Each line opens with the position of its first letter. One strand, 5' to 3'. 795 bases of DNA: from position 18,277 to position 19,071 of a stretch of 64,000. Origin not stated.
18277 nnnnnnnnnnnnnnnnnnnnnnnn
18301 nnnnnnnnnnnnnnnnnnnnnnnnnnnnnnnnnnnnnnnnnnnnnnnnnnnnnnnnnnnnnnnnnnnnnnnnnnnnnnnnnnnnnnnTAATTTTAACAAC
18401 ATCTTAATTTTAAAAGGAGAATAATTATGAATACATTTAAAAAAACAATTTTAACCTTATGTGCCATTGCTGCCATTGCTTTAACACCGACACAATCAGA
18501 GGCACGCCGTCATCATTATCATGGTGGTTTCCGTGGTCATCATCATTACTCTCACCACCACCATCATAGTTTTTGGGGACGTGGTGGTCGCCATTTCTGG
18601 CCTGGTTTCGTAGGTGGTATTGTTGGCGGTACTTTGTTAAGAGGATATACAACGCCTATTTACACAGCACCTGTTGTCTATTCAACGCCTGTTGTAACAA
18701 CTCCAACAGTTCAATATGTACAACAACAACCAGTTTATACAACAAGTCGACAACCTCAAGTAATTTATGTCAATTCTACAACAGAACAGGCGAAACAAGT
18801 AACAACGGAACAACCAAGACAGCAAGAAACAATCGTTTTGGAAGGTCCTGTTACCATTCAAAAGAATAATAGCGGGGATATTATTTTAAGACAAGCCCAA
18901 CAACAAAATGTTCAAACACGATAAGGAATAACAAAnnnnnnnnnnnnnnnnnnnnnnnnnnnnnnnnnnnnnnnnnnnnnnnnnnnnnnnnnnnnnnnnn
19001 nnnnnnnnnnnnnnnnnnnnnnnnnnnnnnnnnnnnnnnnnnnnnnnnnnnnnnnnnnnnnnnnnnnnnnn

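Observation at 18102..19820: Self-contained three-gene cassette of exported proteins, two of them histidine-rich, bracketed by a near-consensus promoter and a strong terminator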

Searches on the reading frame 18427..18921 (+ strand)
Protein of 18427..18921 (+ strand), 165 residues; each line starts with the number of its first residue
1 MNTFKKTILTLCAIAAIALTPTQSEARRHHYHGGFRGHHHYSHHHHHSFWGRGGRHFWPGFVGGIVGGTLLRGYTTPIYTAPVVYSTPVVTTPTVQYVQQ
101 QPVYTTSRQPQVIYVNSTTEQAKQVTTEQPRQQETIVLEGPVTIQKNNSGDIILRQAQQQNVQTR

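Call 3: search_protein_families(library=pfam, proteins=[window:18427-18921:+], max_evalue=1)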
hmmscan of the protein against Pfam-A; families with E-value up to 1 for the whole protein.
window:18427-18921:+ (165 aa): 0 families

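Call 4: search_protein_families(library=ncbifam, proteins=[window:18427-18921:+], max_evalue=1)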
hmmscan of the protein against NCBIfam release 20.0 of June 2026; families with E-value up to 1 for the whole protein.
window:18427-18921:+ (165 aa): 0 families

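Call 14: find_homologous_proteins(query=window:18427-18921:+, max_evalue=0.01)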
Query window:18427-18921:+ (165 aa): 40 proteins with E <= 0.01 among 104 candidates.
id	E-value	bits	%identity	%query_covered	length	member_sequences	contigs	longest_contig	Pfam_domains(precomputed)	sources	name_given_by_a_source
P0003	3.9e-106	370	100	100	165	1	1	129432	-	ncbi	-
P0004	2.3e-48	182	64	81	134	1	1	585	-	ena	-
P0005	3.9e-17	80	46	36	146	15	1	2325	-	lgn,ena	-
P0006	6.2e-17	80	100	10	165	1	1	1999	-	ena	-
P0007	3.0e-16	77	49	35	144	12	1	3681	-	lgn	-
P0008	6.5e-16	76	48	50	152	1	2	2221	-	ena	-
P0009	2.3e-15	75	47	36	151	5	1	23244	-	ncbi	-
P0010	4.8e-15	74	93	8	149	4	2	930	-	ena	-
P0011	5.5e-15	73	40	33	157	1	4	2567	-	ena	-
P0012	6.8e-15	73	100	8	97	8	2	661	-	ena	-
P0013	8.2e-15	73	-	-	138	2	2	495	-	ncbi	-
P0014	3.5e-14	71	-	-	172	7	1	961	-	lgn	-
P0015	4.8e-14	70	55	40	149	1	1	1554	-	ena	-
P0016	8.3e-14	70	100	11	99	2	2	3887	-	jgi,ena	-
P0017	1.3e-13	69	93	8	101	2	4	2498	-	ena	-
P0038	9.7e-4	37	63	19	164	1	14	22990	-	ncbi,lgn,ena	-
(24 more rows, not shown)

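Call 22: find_encoding_contigs(protein=P0038, flank=6000, max_places=4)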
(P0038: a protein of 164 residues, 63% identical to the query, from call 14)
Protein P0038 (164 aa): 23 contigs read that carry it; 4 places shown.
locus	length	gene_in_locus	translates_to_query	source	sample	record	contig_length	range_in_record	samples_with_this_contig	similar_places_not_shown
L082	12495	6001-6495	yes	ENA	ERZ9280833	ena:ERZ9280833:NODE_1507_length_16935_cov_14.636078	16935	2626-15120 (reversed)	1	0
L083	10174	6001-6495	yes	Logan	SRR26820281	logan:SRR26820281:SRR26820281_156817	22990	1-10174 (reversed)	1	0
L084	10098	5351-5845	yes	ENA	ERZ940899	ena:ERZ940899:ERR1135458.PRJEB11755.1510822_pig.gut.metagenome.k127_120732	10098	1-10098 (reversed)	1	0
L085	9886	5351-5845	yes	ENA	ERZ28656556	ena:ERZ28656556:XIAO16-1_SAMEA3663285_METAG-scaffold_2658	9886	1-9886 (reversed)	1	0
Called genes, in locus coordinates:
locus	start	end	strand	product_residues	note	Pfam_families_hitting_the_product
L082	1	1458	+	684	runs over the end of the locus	PF08238:Sel1 (weak)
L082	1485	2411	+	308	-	-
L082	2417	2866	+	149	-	-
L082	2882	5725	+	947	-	PF00515:TPR_1 (faint), PF01476:LysM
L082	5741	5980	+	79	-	-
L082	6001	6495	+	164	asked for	-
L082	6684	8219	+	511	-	PF04055:Radical_SAM, PF06968:BATS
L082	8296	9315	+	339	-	PF02912:Phe_tRNA-synt_N, PF01409:tRNA-synt_2d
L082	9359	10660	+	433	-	PF02403:Seryl_tRNA_N, PF00587:tRNA-synt_2b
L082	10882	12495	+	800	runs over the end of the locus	PF00270:DEAD, PF00271:Helicase_C, PF08482:HrpB_C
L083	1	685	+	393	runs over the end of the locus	PF23400:CARF_Card1, PF09002:Card1_endonuc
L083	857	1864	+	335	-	PF01867:Cas_Cas1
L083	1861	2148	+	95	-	PF09827:CRISPR_Cas2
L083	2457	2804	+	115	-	-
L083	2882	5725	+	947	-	PF00515:TPR_1 (faint), PF01476:LysM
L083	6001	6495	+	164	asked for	-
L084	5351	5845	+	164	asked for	-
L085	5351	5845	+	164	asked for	-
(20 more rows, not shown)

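Call 23: find_encoding_contigs(protein=P0009, flank=6000, max_places=3)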
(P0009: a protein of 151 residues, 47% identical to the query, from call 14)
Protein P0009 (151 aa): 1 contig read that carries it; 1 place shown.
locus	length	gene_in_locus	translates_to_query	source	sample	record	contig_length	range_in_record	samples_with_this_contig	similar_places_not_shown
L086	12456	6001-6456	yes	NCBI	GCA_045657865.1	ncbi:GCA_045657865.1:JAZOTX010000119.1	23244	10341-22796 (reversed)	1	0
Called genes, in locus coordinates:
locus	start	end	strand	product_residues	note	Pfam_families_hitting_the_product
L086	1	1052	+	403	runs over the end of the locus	PF00009:GTP_EFTU, PF03144:GTP_EFTU_D2, PF03143:GTP_EFTU_D3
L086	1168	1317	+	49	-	PF00471:Ribosomal_L33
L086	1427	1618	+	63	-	PF00584:SecE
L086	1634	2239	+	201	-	PF02357:NusG, PF00467:KOW (weak)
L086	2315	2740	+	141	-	PF03946:Ribosomal_L11_N, PF00298:Ribosomal_L11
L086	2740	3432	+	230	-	PF00687:Ribosomal_L1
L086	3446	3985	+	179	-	PF00466:Ribosomal_L10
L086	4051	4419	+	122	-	PF16320:Ribosomal_L12_N, PF00542:Ribosomal_L12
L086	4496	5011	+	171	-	PF00149:Metallophos, PF12850:Metallophos_2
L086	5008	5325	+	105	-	-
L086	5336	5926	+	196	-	-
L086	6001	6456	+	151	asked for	-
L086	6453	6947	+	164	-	PF02075:RuvC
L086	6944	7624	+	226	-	PF00300:His_Phos_1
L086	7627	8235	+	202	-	PF04263:TPK_catalytic, PF21275:Thi_PPkinase_C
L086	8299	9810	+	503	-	PF02838:Glyco_hydro_20b, PF00728:Glyco_hydro_20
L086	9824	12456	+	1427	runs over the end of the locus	PF02811:PHP, PF07733:DNA_pol3_alpha, PF17657:DNA_pol3_finger, PF14579:HHH_6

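Call 24: find_encoding_contigs(protein=P0008, flank=6000, max_places=3)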
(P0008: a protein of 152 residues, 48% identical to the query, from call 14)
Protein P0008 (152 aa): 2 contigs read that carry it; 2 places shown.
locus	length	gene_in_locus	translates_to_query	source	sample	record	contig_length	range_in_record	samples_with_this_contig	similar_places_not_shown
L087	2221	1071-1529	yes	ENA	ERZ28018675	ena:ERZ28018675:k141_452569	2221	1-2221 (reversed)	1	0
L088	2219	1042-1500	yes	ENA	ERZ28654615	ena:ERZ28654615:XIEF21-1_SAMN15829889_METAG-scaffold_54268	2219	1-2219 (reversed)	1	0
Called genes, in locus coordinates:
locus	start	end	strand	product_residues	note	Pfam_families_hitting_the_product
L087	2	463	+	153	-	?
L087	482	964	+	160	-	PF01668:SmpB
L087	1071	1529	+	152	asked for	-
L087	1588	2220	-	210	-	?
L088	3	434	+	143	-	?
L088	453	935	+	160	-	PF01668:SmpB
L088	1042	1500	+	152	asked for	-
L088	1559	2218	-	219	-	?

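Call 29: search_protein_families(library=pfam, alignment_id=A1, max_evalue=10)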
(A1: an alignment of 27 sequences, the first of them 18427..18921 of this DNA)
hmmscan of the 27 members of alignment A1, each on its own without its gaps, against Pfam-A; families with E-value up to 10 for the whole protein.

A. member 1, window:18427-18921:+ (165 aa): 0 families

B. families by the number of members that match (of 27 scanned): 22 families
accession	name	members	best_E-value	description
PF12778.12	PXPV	4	0.03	PXPV repeat (3 copies)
PF03458.18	Gly_transporter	3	0.07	Glycine transporter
PF20730.2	YetF_N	2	0.052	YetF N-terminal transmembrane domain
PF08183.16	SpoV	2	0.34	Stage V sporulation protein family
PF04277.18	OAD_gamma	1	0.0039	Oxaloacetate decarboxylase, gamma chain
PF09849.14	DUF2076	1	0.013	Uncharacterized protein conserved in bacteria (DUF2076)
PF10986.14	ZrgA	1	0.021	ZrgA family zinc uptake protein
PF05433.20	Rick_17kDa_Anti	1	0.045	Glycine zipper 2TM domain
PF11238.13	DUF3039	1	0.072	Protein of unknown function (DUF3039)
PF15879.10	MWFE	1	0.091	NADH-ubiquinone oxidoreductase MWFE subunit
PF13663.11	DUF4148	1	0.1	Domain of unknown function (DUF4148)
PF11393.14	T4BSS_DotI_IcmL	1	0.11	Type-IV b secretion system, inner-membrane complex component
PF16786.11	RecA_dep_nuc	1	0.13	Recombination enhancement, RecA-dependent nuclease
PF06714.17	Gp5_OB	1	0.16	Gp5 N-terminal OB domain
PF20130.4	DUF6520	1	0.17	Family of unknown function (DUF6520)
PF23793.1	LysC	1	0.37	Rz1-like lysis system protein LysC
PF13801.11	Metal_resist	1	0.57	Heavy-metal resistance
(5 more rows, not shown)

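Call 31: find_encoding_contigs(protein=P0014, flank=8000, max_places=4)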
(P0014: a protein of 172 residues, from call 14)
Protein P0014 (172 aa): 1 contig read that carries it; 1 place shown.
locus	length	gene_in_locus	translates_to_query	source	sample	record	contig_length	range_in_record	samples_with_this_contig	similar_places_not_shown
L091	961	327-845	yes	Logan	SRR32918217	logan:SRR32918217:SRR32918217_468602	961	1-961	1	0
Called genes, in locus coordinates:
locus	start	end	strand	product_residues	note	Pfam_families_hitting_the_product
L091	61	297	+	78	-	-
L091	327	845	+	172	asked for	-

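Call 40: find_related_loci(query=A1, collection=metagenome_contigs, flank=4000)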
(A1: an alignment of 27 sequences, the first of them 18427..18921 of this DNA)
Query A1 (165 aa) in metagenome_contigs; peptide patterns used: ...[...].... (x = any residue, [..] = any of these).
303 stretches matched a pattern; 55 encode a relative of the query (tblastn E <= 1e-3); 55 distinct loci.
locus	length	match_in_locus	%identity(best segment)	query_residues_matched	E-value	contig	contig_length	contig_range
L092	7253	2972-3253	39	2-113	4e-13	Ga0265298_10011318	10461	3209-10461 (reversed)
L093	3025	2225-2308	79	44-71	4e-12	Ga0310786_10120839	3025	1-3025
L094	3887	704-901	45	3-61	8e-12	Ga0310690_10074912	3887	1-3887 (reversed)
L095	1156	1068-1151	79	43-70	2e-11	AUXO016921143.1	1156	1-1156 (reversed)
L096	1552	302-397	69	48-79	4e-11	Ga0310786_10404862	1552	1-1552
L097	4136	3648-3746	67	45-77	7e-11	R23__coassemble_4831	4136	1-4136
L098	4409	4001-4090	70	48-77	1e-10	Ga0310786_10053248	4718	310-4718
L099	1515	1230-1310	67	44-70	3e-10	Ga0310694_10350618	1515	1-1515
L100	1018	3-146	54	49-93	3e-10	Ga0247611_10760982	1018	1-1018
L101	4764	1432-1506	76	46-70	4e-10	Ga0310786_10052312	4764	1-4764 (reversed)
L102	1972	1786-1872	62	43-71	9e-10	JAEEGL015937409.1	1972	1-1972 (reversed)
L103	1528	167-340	44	45-106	1e-9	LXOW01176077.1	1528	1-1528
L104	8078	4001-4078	69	47-72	2e-9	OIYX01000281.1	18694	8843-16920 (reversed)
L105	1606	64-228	44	45-89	3e-9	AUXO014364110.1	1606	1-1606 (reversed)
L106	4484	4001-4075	72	46-70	1e-8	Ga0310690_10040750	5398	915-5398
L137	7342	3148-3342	53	21-85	6e-5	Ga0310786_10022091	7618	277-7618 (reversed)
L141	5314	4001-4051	76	43-59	9e-5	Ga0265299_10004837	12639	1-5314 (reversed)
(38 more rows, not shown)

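Call 50: search_solved_structures(query=A1, max_evalue=10)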
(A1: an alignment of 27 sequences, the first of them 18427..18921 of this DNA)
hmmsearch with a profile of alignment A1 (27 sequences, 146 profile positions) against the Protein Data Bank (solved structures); distinct sequences matched with E-value up to 10: 19.
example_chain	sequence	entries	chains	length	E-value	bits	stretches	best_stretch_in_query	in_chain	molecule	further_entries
4ol9_A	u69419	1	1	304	0.18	15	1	45-142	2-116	Putative 2-dehydropantoate 2-reductase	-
9vnp_L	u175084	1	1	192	0.76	13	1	17-55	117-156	Interferon gamma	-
9ukv_B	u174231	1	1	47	0.91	12.7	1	11-49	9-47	Lysis protein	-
8p2w_C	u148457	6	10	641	1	12.6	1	16-55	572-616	Sodium- and chloride-dependent transporter XTRP3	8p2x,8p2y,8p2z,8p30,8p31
7xwo_B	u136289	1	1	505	1.2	12.3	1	33-57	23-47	Soluble cytochrome b562,Substance-K receptor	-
11zw_N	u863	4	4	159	1.5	12.1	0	35-50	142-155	Kappa light chain nanobody | anti-kappa light chain nanobody | anti-kappa nanobody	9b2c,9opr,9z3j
9d3e_A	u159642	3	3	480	1.6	12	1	33-57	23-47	Human CCR6 | CCR6, Soluble cytochrome b562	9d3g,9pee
6wha_A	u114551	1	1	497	1.7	11.8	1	33-57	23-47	Soluble cytochrome b562,5-hydroxytryptamine receptor 2A chimera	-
8uhb_A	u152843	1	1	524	1.9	11.7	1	33-57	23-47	Soluble cytochrome b562,Beta-2 adrenergic receptor,Trace amine-associated receptor 1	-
8fy8_R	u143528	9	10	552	2.1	11.5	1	33-57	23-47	Soluble cytochrome b562,5-hydroxytryptamine receptor 1A,5-hydroxytryptamine receptor 1A | Soluble cytochrome b562,5-hydroxytryptamine receptor 1A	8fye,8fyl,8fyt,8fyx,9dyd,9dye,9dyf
9p3i_B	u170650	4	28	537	2.6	11.2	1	9-55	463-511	Glycoprotein C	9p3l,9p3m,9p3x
8qh1_E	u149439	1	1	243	2.9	11.1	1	24-55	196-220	Spike glycoprotein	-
8k8j_R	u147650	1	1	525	2.9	11.1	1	34-57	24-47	Soluble cytochrome b562,Cannabinoid receptor 1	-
7wz4_R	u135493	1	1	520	5.8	10.1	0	15-50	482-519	Probable G-protein coupled receptor 88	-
8tsh_E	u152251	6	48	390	6.3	10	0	8-49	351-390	Capsular biosynthesis protein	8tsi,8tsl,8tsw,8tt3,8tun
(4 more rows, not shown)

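Call 51: predict_structure(alignment_id=A1)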
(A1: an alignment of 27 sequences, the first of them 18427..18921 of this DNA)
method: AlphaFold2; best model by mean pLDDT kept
length: 165 residues; sequences in the alignment: 27
mean_pLDDT: 56.3   pTM: 0.19
mean pLDDT of the five models: 56.3, 55.9, 52.6, 52.1, 51.1
residues with pLDDT >= 90: 0; 70-90: 25; 50-70: 82; < 50: 58
segments of 3 or more residues with pLDDT < 50: 37-48, 50-54, 71-73, 114-127, 132-135, 158-165
pLDDT, mean of each block of 10 residues (from residue 1): 73 78 52 49 46 52 56 55 72 66 56 47 45 47 61 53 42
secondary structure, 60 per line:
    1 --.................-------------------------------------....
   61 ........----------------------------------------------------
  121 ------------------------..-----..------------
elements in order: H3-19 H57-68

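Call 56: search_protein_families(library=phrogs, proteins=[window:18427-18921:+, P0038], max_evalue=0.1)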
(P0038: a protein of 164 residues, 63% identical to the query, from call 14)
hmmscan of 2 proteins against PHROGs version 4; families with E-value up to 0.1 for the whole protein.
window:18427-18921:+ (165 aa): 0 families

P0038 (164 aa): 1 family
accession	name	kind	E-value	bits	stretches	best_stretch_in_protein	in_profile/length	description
phrog_26986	-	unknown function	0.019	15.7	1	49-144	179-231/272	-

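Call 57: search_protein_families(library=ncbifam, proteins=[P0038, P0009, P0008, P0014, L091:61-294:+], max_evalue=1)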
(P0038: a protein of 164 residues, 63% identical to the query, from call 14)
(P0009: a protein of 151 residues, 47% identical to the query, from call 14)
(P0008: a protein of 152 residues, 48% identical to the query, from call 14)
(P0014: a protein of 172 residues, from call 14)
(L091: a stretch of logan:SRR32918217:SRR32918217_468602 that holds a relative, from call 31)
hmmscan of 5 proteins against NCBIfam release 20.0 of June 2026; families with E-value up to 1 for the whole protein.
P0038 (164 aa): 2 families
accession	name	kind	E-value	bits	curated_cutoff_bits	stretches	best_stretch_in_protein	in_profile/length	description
TIGR03557.1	F420_G6P_family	subfamily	0.022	13.9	210.4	1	64-138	34-97/316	TIGR03557 family F420-dependent LLM class oxidoreductase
NF053524.1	thylo_ssl2009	equivalog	0.19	12.5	58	1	76-93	7-25/90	ssl2009 family thylakoid membrane protein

P0009 (151 aa): 1 family
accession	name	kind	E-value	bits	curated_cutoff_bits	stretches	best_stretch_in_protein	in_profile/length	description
NF038295.1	EPS_HpsP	equivalog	0.17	10.9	550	1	73-128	288-342/388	hormogonium polysaccharide biosynthesis glycosyltransferase HpsP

P0008 (152 aa): 1 family
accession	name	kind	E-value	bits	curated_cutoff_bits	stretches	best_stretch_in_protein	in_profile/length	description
NF008084.0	PRK10819.1-5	equivalog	0.34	10.7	315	1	80-142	66-129/249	TonB system transport protein TonB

P0014 (172 aa): 1 family
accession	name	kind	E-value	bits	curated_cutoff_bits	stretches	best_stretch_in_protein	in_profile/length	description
NF053524.1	thylo_ssl2009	equivalog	0.58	10.9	58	0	50-67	7-25/90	ssl2009 family thylakoid membrane protein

L091:61-294:+ (78 aa): 1 family
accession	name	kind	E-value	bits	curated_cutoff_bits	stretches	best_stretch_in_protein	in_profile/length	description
NF005967.0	PRK08057.1-1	equivalog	0.085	12.1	358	1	10-52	196-238/263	cobalt-precorrin-6A reductase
